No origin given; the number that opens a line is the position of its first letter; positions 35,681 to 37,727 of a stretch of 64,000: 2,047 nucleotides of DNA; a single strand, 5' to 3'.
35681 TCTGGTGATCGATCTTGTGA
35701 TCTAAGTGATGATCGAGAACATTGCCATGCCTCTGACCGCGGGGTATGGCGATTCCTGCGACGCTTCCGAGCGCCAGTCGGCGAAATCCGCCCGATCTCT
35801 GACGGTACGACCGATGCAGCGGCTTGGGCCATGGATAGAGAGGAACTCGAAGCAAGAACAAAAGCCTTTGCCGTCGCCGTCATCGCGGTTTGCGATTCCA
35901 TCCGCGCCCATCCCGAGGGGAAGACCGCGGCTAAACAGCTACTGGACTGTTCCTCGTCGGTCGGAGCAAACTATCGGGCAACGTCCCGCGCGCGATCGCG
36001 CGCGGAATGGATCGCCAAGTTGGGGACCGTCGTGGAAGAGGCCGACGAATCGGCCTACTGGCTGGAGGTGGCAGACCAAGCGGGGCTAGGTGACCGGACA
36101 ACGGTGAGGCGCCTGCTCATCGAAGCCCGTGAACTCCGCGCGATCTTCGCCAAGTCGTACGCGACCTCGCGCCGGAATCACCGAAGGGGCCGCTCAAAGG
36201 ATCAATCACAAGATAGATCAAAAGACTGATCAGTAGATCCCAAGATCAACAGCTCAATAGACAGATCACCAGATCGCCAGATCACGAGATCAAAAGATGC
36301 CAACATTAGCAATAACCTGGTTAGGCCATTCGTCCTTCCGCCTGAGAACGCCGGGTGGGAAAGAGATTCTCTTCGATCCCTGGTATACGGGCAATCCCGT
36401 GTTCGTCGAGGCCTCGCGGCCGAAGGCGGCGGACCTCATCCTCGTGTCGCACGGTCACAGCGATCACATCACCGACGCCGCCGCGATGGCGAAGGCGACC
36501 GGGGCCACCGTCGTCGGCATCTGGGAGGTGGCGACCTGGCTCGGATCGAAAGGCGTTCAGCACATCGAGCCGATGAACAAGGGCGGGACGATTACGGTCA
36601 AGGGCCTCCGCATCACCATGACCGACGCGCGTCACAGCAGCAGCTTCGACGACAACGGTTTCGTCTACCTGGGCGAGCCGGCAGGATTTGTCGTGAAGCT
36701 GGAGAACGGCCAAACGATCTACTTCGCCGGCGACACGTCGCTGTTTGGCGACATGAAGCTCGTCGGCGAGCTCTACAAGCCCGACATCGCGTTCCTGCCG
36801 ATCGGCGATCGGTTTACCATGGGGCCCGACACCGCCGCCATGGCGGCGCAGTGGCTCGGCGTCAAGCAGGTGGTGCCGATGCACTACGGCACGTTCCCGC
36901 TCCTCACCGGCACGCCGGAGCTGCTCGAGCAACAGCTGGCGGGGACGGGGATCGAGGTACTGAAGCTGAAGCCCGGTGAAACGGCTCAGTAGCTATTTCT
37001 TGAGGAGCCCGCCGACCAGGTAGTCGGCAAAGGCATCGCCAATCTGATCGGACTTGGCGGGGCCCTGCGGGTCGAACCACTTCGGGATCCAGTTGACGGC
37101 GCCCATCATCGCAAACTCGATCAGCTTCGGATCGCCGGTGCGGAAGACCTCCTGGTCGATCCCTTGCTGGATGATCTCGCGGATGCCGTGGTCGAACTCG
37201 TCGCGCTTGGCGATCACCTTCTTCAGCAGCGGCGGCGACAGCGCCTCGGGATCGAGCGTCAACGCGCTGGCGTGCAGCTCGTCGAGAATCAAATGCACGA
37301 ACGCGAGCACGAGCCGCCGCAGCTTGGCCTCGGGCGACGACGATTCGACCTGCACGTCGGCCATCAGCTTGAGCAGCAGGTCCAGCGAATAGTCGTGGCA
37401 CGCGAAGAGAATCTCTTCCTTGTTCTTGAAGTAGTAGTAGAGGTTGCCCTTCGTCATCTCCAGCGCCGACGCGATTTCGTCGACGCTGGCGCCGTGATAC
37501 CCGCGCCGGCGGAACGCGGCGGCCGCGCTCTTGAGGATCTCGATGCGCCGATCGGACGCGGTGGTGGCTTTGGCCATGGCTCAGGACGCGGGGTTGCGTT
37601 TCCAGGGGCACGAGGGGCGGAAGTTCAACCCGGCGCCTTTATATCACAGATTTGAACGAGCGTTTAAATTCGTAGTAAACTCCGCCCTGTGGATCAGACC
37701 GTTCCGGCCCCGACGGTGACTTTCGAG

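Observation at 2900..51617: At least twelve 7-8 bp-period tandem arrays sit exactly at gene termini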

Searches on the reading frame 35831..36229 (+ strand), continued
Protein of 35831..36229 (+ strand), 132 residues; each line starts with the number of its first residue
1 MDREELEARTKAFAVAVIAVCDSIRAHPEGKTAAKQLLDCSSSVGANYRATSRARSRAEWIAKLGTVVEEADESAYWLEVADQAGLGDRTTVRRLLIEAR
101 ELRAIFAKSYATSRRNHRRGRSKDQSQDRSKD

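Call 98: find_homologous_proteins(query=A1, max_evalue=1e-10)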
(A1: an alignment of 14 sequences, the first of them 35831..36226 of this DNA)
Query A1 (14 sequences) (132 aa, profile of the alignment): 7996 proteins with E <= 1e-10 among 8000 candidates; the best 120 are listed.
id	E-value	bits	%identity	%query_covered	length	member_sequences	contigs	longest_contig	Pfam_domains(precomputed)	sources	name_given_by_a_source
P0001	5.1e-44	167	36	77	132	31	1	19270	PF05635.18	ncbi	ncbi:MAG: four helix bundle protein [Sphaerospermopsis kisseleviana]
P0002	6.2e-44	166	35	83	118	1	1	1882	PF05635.18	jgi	jgi:four helix bundle protein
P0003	8.9e-44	166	33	93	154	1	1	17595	PF05635.18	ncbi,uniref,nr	ncbi:four helix bundle protein [Komarekiella sp. 'clone 1']|uniref:Four helix bundle protein n=1 Tax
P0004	1.2e-43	165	38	77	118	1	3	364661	PF05635.18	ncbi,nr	ncbi:MAG: four helix bundle protein [Nostoc sp. ChiSLP02]|nr:four helix bundle protein [Nostoc sp. D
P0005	1.5e-43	165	36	80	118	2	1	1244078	PF05635.18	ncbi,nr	ncbi:MAG: four helix bundle protein [Sphaerospermopsis sp. SIO1G1]|nr:four helix bundle protein [Sph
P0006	1.6e-43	165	39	77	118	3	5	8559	PF05635.18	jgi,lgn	jgi:four helix bundle protein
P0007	2.1e-43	165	36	77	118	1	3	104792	PF05635.18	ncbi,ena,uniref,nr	ncbi:MAG: four helix bundle protein [Nostoc sp. NMS1]|uniref:four helix bundle protein n=1 Tax=uncla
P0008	2.1e-43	165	35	77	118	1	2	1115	PF05635.18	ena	-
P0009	2.2e-43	165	35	77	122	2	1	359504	PF05635.18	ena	-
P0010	2.3e-43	164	38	77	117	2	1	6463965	PF05635.18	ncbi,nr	ncbi:hypothetical protein NOS3756_18720 [Nostoc sp. NIES-3756]|nr:hypothetical protein NOS3756_18720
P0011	2.7e-43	164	35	77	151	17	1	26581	PF05635.18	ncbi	ncbi:MAG: four helix bundle protein [Nostoc sp.]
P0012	3.1e-43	164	35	77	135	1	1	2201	PF05635.18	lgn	-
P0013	3.7e-43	164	32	86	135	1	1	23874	PF05635.18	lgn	-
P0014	3.8e-43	164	39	77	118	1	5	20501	PF05635.18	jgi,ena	-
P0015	3.8e-43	164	38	77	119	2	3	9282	PF05635.18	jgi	jgi:four helix bundle protein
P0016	4.2e-43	164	38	77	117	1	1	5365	PF05635.18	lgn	-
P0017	4.2e-43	164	37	77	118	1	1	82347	PF05635.18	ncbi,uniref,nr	ncbi:four helix bundle protein [Dendronalium sp. ChiSLP03b]|uniref:four helix bundle protein n=1 Tax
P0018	4.4e-43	164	37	77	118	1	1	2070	PF05635.18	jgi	jgi:four helix bundle protein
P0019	4.8e-43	163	30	94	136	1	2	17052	PF05635.18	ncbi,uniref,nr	ncbi:four helix bundle protein [Nostoc minutum NIES-26]|uniref:Four helix bundle protein n=1 Tax=Nos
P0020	4.9e-43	163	33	80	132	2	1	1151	PF05635.18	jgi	jgi:four helix bundle protein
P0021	5.1e-43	163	38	77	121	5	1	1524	PF05635.18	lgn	-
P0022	5.1e-43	163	37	78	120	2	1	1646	PF05635.18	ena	-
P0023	5.1e-43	163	35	77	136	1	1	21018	PF05635.18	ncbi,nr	ncbi:four helix bundle protein [Calothrix sp. FACHB-156]|nr:four helix bundle protein [Calothrix sp.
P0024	5.4e-43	163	33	90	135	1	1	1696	PF05635.18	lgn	-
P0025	5.4e-43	163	35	77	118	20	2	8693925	PF05635.18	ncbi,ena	ncbi:MAG: four helix bundle protein [Rivularia sp. (in: cyanobacteria)]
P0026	5.6e-43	163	35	84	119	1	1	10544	PF05635.18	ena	-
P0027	5.8e-43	163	38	77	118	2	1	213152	PF05635.18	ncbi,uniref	ncbi:MAG: four helix bundle protein [Nostoc sp.]|uniref:four helix bundle protein n=1 Tax=Nostoc sp.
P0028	5.9e-43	163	37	77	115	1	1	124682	PF05635.18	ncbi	-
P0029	6.1e-43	163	39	77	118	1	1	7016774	PF05635.18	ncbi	ncbi:MAG: four helix bundle protein [Gloeotrichia echinulata IR180]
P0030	6.4e-43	163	35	83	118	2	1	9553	PF05635.18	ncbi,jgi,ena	jgi:four helix bundle protein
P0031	6.5e-43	163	36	77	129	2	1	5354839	PF05635.18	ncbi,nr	ncbi:hypothetical protein NIES73_00940 [Sphaerospermopsis kisseleviana NIES-73]|nr:hypothetical prot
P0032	6.9e-43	163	37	77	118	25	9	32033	PF05635.18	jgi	jgi:four helix bundle protein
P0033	7.6e-43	163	36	77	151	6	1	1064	PF05635.18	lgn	-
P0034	7.9e-43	163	37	77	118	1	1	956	PF05635.18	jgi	jgi:four helix bundle protein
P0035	8.5e-43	163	37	77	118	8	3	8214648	PF05635.18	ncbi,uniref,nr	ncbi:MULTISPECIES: four helix bundle protein [unclassified Nostoc]|uniref:four helix bundle protein 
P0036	9.0e-43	163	34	79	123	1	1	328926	PF05635.18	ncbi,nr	ncbi:hypothetical protein NIES2111_63540 (plasmid) [Nostoc sp. NIES-2111]|nr:hypothetical protein NI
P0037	9.6e-43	162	34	77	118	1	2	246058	PF05635.18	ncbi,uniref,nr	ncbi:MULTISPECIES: four helix bundle protein [unclassified Nodularia (in: cyanobacteria)]|uniref:fou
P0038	1.0e-42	162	38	77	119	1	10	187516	PF05635.18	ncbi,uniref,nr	ncbi:hypothetical protein VF04_04140 [Nostoc linckia z7]|uniref:Four helix bundle protein n=2 Tax=No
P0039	1.0e-42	162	33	84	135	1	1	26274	PF05635.18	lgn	-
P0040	1.1e-42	162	33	83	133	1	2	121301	PF05635.18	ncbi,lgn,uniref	ncbi:MAG: four helix bundle protein [Nostoc sp.]|uniref:four helix bundle protein n=1 Tax=unclassifi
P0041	1.2e-42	162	33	90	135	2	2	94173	PF05635.18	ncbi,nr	ncbi:four helix bundle protein [Nostoc sp. FACHB-973]|nr:four helix bundle protein [Nostoc sp. FACHB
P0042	1.3e-42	162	37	77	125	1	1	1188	PF05635.18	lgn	-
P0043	1.3e-42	162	34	83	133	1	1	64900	PF05635.18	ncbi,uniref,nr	ncbi:four helix bundle protein [Nostoc sp. NMS4]|uniref:four helix bundle protein n=1 Tax=Nostoc sp.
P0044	1.4e-42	162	35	77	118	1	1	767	PF05635.18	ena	-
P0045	1.4e-42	162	32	83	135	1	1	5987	PF05635.18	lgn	-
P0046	1.5e-42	162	38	77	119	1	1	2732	PF05635.18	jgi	jgi:four helix bundle protein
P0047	1.5e-42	162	32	84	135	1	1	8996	PF05635.18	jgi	-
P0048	1.6e-42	162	33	86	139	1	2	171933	PF05635.18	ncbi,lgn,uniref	ncbi:four helix bundle protein [Nostoc sp. CCY 9925]|uniref:four helix bundle protein n=1 Tax=Nostoc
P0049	1.7e-42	162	36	77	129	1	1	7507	PF05635.18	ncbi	-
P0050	1.8e-42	162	32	83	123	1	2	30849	PF05635.18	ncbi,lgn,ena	-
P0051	1.9e-42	162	34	84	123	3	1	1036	PF05635.18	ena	-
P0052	1.9e-42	161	33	83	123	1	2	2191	PF05635.18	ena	-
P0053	2.0e-42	161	33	83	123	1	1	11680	PF05635.18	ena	-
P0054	2.1e-42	161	35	77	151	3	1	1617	PF05635.18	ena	-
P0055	2.1e-42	161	34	77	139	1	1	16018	PF05635.18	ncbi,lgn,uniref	ncbi:four helix bundle protein [Nostoc sp. CALU 1950]|uniref:four helix bundle protein n=1 Tax=Nosto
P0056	2.1e-42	161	34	77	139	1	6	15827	PF05635.18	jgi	jgi:four helix bundle protein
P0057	2.2e-42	161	33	83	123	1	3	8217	PF05635.18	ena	-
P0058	2.2e-42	161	33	83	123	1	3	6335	PF05635.18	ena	-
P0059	2.2e-42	161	33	83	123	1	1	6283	PF05635.18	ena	-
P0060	2.3e-42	161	33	80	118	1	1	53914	PF05635.18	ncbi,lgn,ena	-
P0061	2.4e-42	161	33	80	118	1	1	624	PF05635.18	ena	-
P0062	2.6e-42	161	32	81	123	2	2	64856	PF05635.18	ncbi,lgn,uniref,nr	ncbi:MAG: four helix bundle protein [Nostoc sp. ChiSLP01]|uniref:Four helix bundle protein n=1 Tax=N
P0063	3.0e-42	161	32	83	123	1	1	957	PF05635.18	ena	-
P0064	3.0e-42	161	32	83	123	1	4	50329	PF05635.18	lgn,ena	-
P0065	3.0e-42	161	32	83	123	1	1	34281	PF05635.18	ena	-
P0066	3.0e-42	161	32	83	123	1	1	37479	PF05635.18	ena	-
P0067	3.3e-42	161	36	77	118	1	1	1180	PF05635.18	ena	-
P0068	3.4e-42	161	33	77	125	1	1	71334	PF05635.18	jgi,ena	jgi:four helix bundle protein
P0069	3.4e-42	161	32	83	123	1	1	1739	PF05635.18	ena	-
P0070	3.5e-42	161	34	80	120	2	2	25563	PF05635.18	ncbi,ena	-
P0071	3.7e-42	161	38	77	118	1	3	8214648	PF05635.18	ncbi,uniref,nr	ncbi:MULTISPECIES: four helix bundle protein [unclassified Nostoc]|uniref:four helix bundle protein 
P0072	4.2e-42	160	34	80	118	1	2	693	PF05635.18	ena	-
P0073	4.4e-42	160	33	77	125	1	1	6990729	PF05635.18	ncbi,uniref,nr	ncbi:four helix bundle protein [Nostoc sp. CENA543]|uniref:four helix bundle protein n=1 Tax=Nostoc 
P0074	4.8e-42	160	32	83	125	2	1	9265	PF05635.18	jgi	jgi:four helix bundle protein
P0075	4.8e-42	160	33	80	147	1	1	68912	PF05635.18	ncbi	-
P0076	4.8e-42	160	32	80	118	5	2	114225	PF05635.18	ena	-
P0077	5.2e-42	160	32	82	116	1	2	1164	PF05635.18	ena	-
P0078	5.2e-42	160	34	82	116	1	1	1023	PF05635.18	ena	-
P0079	5.3e-42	160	33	82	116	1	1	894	PF05635.18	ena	-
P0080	5.5e-42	160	36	83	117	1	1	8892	PF05635.18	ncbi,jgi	jgi:four helix bundle protein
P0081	5.5e-42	160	39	77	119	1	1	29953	PF05635.18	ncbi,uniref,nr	ncbi:four helix bundle protein [Nostoc sp. FACHB-110]|uniref:four helix bundle protein n=1 Tax=Nosto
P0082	5.5e-42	160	33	80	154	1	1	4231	PF05635.18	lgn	-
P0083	5.6e-42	160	33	81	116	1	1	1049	PF05635.18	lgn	-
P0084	5.6e-42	160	32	84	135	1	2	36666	PF05635.18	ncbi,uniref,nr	ncbi:four helix bundle protein [Nostoc sp. FACHB-152]|uniref:four helix bundle protein n=1 Tax=uncla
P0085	5.7e-42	160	39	77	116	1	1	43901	PF05635.18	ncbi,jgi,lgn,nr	ncbi:MAG: four helix bundle protein [Trichormus sp. ATA11-4-KO1]|jgi:four helix bundle protein|nr:fo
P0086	5.9e-42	160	33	80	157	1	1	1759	PF05635.18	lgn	-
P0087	6.1e-42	160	35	89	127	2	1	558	PF05635.18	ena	-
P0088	6.1e-42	160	32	85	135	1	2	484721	PF05635.18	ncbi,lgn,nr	ncbi:hypothetical protein NIES2109_57550 (plasmid) [Nostoc sp. HK-01]|nr:hypothetical protein NIES21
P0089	6.1e-42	160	37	77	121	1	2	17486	PF05635.18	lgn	-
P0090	6.3e-42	160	36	81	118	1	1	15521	PF05635.18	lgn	-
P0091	6.4e-42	160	39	77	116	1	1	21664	PF05635.18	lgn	-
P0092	6.5e-42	160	33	81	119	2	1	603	PF05635.18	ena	-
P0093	6.5e-42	160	35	77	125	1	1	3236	PF05635.18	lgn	-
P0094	6.8e-42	160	33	83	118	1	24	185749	PF05635.18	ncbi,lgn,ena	-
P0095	7.0e-42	160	32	80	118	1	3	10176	PF05635.18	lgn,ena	-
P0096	7.1e-42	160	33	82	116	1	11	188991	PF05635.18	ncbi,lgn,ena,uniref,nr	ncbi:four helix bundle protein [Treponema sp.]|uniref:four helix bundle protein n=1 Tax=Treponema sp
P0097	7.5e-42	160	35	79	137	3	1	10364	PF05635.18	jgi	jgi:four helix bundle protein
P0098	7.8e-42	160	37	77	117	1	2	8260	PF05635.18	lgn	-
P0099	8.0e-42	160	36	77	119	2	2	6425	PF05635.18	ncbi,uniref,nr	ncbi:four helix bundle protein [Calothrix sp. UHCC 0171]|uniref:four helix bundle protein n=1 Tax=Ca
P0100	8.3e-42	159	31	84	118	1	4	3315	PF05635.18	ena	-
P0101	8.9e-42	159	34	82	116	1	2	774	PF05635.18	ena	-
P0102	9.4e-42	159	35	87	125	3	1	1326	PF05635.18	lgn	-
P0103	9.4e-42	159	32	84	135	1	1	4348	PF05635.18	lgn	-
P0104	1.0e-41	159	31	87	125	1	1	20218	PF05635.18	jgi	jgi:four helix bundle protein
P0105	1.1e-41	159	33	82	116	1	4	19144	PF05635.18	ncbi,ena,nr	ncbi:MAG: four helix bundle protein [Treponema sp.]|nr:four helix bundle protein [Treponema sp.]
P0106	1.4e-41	159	34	78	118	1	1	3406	PF05635.18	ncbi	-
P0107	1.4e-41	159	31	84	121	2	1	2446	PF05635.18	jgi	jgi:four helix bundle protein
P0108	1.4e-41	159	34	77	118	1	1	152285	PF05635.18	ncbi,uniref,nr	ncbi:four helix bundle protein [Nostoc sp. CHAB 5784]|uniref:four helix bundle protein n=1 Tax=Nosto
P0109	1.5e-41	159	33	77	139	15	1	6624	PF05635.18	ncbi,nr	ncbi:four helix bundle protein [Nostoc sp. CHAB 5834]|nr:four helix bundle protein [Nostoc sp. CHAB 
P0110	1.5e-41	159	34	83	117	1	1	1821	PF05635.18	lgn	-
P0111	1.5e-41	159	36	77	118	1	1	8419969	PF05635.18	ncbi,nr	ncbi:hypothetical protein NIES4103_34610 [Nostoc sp. NIES-4103]|nr:hypothetical protein NIES4103_346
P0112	1.6e-41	159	34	77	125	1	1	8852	PF05635.18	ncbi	-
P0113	1.7e-41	158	39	77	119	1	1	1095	PF05635.18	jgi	jgi:four helix bundle protein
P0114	1.8e-41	158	31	77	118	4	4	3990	PF05635.18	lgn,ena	-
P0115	1.8e-41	158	30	91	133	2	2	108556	PF05635.18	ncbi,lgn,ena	-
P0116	2.5e-41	158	30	73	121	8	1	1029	PF05635.18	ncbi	-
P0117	2.5e-41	158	32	82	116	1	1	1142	PF05635.18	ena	-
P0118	2.5e-41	158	35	83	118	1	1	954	PF05635.18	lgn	-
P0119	2.7e-41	158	34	83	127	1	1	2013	PF05635.18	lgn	-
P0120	2.7e-41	158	35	77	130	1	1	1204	PF05635.18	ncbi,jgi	jgi:four helix bundle protein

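Call 99: find_encoding_contigs(protein=P0010, flank=1000, max_places=1)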
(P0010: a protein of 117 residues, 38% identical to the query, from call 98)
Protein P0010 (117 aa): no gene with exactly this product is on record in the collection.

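Call 100: find_encoding_contigs(protein=P0096, flank=1000, max_places=3)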
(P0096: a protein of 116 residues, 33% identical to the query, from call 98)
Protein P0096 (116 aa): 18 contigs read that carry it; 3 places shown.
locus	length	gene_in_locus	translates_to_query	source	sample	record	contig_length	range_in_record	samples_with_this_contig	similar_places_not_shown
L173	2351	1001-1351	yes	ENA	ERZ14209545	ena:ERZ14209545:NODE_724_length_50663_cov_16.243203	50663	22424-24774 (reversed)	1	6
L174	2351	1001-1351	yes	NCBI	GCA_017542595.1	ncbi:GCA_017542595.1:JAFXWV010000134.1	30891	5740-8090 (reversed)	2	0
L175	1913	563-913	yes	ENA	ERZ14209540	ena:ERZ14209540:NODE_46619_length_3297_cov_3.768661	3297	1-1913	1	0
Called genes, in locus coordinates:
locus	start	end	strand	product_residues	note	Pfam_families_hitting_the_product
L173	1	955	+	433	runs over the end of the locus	PF05206:TRM13 (faint), PF13679:Methyltransf_32, PF13847:Methyltransf_31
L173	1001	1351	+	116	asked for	PF05635:23S_rRNA_IVP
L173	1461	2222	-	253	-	PF02146:SIR2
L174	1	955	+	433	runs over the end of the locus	PF05206:TRM13 (faint), PF13679:Methyltransf_32, PF13847:Methyltransf_31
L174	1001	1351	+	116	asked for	PF05635:23S_rRNA_IVP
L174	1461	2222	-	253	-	PF02146:SIR2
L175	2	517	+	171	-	?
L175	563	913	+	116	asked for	PF05635:23S_rRNA_IVP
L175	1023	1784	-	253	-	PF02146:SIR2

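Call 101: find_encoding_contigs(protein=P0094, flank=1000, max_places=3)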
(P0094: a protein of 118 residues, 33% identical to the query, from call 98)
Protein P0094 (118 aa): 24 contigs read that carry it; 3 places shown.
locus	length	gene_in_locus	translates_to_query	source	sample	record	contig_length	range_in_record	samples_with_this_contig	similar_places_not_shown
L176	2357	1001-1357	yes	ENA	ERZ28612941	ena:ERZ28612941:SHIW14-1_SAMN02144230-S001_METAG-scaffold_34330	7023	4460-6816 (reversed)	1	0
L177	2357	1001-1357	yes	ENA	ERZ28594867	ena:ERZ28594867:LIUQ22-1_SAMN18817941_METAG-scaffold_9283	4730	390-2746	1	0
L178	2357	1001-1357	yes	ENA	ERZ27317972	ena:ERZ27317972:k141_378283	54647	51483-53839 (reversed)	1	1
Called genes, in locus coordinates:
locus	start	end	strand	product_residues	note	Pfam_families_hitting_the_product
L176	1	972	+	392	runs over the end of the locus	?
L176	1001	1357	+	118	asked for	PF05635:23S_rRNA_IVP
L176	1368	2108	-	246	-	PF02146:SIR2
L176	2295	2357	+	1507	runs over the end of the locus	?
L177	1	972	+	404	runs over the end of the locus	PF13679:Methyltransf_32, PF05206:TRM13 (faint), PF13847:Methyltransf_31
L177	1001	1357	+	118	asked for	PF05635:23S_rRNA_IVP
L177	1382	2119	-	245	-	PF02146:SIR2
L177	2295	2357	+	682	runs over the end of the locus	?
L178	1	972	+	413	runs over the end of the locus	PF13679:Methyltransf_32, PF05206:TRM13 (faint), PF13847:Methyltransf_31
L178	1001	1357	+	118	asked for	PF05635:23S_rRNA_IVP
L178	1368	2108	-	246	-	PF02146:SIR2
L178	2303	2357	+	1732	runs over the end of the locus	PF07495:Y_Y_Y (faint), PF13750:Big_3_3 (faint), PF19077:Big_13 (faint), PF24421:Ig_J (faint), PF17957:Big_7, PF02012:BNR (faint), PF03404:Mo-co_dimer (faint), PF17957:Big_7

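Call 102: find_encoding_contigs(protein=P0076, flank=1000, max_places=2)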
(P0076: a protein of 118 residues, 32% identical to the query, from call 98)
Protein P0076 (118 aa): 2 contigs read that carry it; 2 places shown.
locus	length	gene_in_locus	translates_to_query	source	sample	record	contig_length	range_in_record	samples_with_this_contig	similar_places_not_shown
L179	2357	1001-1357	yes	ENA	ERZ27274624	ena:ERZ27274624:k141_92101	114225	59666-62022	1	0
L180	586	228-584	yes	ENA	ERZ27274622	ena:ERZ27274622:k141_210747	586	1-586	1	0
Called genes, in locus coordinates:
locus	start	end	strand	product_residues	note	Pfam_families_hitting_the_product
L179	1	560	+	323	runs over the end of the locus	PF00892:EamA, PF03151:TPT (faint), PF00892:EamA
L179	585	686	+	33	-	-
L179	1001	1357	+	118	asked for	PF05635:23S_rRNA_IVP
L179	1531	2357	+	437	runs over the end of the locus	PF16116:DUF4832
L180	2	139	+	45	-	?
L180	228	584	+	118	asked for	PF05635:23S_rRNA_IVP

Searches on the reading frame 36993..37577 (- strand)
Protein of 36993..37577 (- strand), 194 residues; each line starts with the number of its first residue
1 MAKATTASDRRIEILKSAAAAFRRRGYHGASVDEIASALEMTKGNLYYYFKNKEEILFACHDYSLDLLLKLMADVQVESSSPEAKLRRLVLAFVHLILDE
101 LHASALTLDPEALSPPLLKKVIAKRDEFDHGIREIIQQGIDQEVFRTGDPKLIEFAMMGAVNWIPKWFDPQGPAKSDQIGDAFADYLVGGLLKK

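Call 20: find_encoding_contigs(protein=window:36993-37577:-, flank=10000, max_places=3)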
Protein window:36993-37577:- (194 aa): 13 contigs read that carry it; 3 places shown.
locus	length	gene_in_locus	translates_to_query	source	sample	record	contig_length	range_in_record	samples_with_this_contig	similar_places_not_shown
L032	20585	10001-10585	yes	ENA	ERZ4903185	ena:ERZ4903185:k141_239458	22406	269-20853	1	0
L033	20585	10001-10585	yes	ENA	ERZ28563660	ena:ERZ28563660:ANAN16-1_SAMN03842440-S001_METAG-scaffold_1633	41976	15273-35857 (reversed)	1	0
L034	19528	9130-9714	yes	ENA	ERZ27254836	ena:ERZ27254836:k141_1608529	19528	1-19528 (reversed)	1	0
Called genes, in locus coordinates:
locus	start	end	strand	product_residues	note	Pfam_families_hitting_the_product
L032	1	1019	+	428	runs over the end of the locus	?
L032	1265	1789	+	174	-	PF13620:CarboxypepD_reg (weak)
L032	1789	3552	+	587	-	PF00512:HisKA, PF02518:HATPase_c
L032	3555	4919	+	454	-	PF00072:Response_reg, PF00158:Sigma54_activat, PF14532:Sigma54_activ_2, PF00004:AAA (weak), PF07728:AAA_5, PF25601:AAA_lid_14, PF02954:HTH_8 (weak)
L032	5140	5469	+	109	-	PF13473:Cupredoxin_1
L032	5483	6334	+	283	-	PF19089:DUF5777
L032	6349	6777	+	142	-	-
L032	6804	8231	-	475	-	-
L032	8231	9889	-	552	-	PF00378:ECH_1, PF16113:ECH_2 (weak)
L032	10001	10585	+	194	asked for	PF00440:TetR_N, PF17932:TetR_C_24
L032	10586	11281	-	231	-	PF00753:Lactamase_B, PF13483:Lactamase_B_3, PF12706:Lactamase_B_2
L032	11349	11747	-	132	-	PF05635:23S_rRNA_IVP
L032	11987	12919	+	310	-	PF16881:LIAS_N, PF04055:Radical_SAM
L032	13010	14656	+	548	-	-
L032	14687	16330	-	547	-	PF12796:Ank_2, PF13637:Ank_4, PF00023:Ank (weak), PF13637:Ank_4 (weak), PF13857:Ank_5 (weak), PF12796:Ank_2, PF12796:Ank_2, PF13637:Ank_4, +5 more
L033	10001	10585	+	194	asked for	PF00440:TetR_N, PF17932:TetR_C_24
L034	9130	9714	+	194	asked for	PF00440:TetR_N, PF17932:TetR_C_24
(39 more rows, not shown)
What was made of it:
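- On 23S rRNA intervening sequence (IVS): It lies between lipA and a metallo-beta-lactamase-fold gene (call 20).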
